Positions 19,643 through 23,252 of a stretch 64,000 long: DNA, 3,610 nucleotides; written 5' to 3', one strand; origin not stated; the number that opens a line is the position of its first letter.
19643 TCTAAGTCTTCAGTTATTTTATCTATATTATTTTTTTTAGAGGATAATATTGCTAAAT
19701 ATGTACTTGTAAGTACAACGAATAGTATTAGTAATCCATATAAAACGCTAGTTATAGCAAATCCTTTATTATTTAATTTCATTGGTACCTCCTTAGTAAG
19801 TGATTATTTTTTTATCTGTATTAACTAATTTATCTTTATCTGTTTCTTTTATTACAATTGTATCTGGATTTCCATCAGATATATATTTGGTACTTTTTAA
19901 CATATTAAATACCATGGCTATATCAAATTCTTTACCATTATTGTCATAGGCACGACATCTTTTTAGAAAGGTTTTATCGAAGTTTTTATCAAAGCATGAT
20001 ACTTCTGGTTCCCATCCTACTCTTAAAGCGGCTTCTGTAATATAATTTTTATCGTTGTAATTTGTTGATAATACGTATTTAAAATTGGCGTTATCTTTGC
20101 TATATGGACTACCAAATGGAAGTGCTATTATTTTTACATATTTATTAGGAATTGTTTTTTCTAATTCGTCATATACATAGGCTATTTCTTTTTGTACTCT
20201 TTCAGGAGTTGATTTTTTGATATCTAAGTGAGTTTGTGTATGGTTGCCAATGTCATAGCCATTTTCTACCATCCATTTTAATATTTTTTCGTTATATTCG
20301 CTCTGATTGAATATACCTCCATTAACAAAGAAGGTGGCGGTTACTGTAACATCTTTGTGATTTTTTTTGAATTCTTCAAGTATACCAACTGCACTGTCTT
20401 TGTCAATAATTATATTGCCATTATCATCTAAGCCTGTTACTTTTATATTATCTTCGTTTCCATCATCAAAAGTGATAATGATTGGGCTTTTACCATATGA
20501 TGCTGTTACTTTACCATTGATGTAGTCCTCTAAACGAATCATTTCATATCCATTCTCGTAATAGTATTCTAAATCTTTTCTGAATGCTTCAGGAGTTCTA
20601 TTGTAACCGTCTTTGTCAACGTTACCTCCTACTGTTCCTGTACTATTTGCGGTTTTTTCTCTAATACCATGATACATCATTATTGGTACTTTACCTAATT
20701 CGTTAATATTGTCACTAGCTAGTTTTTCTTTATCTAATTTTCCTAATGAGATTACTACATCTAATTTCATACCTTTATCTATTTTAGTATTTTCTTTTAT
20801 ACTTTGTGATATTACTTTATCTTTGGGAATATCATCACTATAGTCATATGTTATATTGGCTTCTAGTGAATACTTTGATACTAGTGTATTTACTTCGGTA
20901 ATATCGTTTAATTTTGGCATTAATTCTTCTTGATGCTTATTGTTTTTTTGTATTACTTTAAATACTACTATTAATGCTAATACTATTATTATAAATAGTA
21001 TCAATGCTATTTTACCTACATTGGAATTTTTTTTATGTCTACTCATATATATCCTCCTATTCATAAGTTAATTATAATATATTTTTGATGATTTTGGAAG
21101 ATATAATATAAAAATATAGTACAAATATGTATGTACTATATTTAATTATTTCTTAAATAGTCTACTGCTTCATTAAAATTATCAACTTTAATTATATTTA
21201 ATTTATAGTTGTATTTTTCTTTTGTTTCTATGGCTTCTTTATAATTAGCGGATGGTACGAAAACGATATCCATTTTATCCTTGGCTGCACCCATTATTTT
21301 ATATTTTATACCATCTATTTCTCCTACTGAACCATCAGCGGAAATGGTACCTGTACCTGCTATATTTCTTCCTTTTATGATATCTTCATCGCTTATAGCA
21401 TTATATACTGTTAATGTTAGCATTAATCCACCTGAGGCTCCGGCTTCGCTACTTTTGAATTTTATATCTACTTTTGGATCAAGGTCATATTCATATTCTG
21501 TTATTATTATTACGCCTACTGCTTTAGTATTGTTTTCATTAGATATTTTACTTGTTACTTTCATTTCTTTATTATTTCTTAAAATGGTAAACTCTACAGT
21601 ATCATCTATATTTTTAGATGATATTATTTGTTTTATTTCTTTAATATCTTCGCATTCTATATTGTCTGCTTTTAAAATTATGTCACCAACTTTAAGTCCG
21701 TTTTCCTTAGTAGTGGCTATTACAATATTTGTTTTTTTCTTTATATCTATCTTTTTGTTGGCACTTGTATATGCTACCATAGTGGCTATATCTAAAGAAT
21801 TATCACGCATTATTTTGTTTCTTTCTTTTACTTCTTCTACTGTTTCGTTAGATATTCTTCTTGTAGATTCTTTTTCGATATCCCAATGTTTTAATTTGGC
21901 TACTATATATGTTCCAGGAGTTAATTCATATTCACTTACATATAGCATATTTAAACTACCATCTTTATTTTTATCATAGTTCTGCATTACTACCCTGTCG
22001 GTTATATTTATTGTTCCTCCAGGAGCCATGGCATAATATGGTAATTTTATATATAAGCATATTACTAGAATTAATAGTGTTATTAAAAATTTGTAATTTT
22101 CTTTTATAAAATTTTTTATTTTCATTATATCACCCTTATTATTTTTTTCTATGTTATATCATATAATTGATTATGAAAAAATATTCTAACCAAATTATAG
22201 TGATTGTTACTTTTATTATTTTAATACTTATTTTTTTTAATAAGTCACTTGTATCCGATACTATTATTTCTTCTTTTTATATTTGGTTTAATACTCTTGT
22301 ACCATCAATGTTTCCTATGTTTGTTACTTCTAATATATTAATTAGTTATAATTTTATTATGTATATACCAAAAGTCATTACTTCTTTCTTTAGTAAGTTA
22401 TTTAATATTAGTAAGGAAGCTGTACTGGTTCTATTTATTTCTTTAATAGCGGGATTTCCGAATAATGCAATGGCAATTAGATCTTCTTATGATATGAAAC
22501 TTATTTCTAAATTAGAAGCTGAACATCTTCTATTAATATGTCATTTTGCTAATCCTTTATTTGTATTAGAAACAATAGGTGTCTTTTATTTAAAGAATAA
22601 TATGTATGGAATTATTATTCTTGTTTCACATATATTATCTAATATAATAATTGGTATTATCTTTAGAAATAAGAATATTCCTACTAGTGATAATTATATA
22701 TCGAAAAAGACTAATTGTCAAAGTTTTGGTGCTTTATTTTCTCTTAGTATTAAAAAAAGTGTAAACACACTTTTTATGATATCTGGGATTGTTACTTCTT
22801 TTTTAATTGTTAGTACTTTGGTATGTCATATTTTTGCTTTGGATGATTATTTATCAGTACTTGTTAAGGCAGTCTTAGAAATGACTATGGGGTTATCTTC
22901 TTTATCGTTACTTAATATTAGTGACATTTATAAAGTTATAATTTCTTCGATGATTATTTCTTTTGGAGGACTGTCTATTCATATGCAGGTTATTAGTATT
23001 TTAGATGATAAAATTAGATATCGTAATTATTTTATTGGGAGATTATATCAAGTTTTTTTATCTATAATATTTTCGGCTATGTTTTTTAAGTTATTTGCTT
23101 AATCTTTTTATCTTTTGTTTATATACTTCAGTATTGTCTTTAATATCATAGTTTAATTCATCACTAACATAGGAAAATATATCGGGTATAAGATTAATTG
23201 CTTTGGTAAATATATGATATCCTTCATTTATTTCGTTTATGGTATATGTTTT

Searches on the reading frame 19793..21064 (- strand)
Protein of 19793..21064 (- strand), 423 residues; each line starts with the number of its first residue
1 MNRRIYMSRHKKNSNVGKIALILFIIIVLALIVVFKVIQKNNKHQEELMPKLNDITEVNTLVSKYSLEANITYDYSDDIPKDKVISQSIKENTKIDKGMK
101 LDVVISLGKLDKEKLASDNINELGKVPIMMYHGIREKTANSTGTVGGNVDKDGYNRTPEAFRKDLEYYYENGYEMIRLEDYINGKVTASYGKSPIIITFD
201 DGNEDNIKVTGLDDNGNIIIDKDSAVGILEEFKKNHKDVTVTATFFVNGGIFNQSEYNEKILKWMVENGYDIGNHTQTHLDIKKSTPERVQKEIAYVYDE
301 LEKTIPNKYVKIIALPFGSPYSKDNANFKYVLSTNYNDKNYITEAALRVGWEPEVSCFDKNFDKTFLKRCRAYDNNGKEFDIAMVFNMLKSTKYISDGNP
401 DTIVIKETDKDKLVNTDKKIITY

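Call 9: search_protein_families(library=pfam, proteins=[window:19793-21064:-], max_evalue=0.01)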
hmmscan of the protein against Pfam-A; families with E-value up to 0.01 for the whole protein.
window:19793-21064:- (423 aa): 2 families
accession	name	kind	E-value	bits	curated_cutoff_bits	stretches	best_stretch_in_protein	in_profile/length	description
PF01522.26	Polysacc_deac_1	-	3e-16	60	23.1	1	191-323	5-110/124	Polysaccharide deacetylase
PF03793.24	PASTA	-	1.7e-07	31.6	23.2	1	65-106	21-63/64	PASTA domain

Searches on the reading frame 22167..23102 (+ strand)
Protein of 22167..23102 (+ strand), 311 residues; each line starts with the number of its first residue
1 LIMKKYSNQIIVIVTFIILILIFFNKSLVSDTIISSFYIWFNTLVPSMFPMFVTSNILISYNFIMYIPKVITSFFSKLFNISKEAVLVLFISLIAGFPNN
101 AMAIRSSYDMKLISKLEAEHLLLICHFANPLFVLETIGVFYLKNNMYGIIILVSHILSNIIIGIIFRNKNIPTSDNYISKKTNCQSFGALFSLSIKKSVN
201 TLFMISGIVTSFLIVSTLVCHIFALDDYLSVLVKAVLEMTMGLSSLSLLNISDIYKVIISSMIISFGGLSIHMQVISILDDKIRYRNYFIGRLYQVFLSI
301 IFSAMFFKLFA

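Call 10: search_protein_families(library=pfam, proteins=[window:22167-23102:+], max_evalue=0.001)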
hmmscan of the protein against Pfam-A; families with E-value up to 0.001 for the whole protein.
window:22167-23102:+ (311 aa): 1 family
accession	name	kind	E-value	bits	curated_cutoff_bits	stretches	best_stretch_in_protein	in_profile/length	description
PF07670.19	Gate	-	3e-06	28.1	29.6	1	43-133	3-92/104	Nucleoside recognition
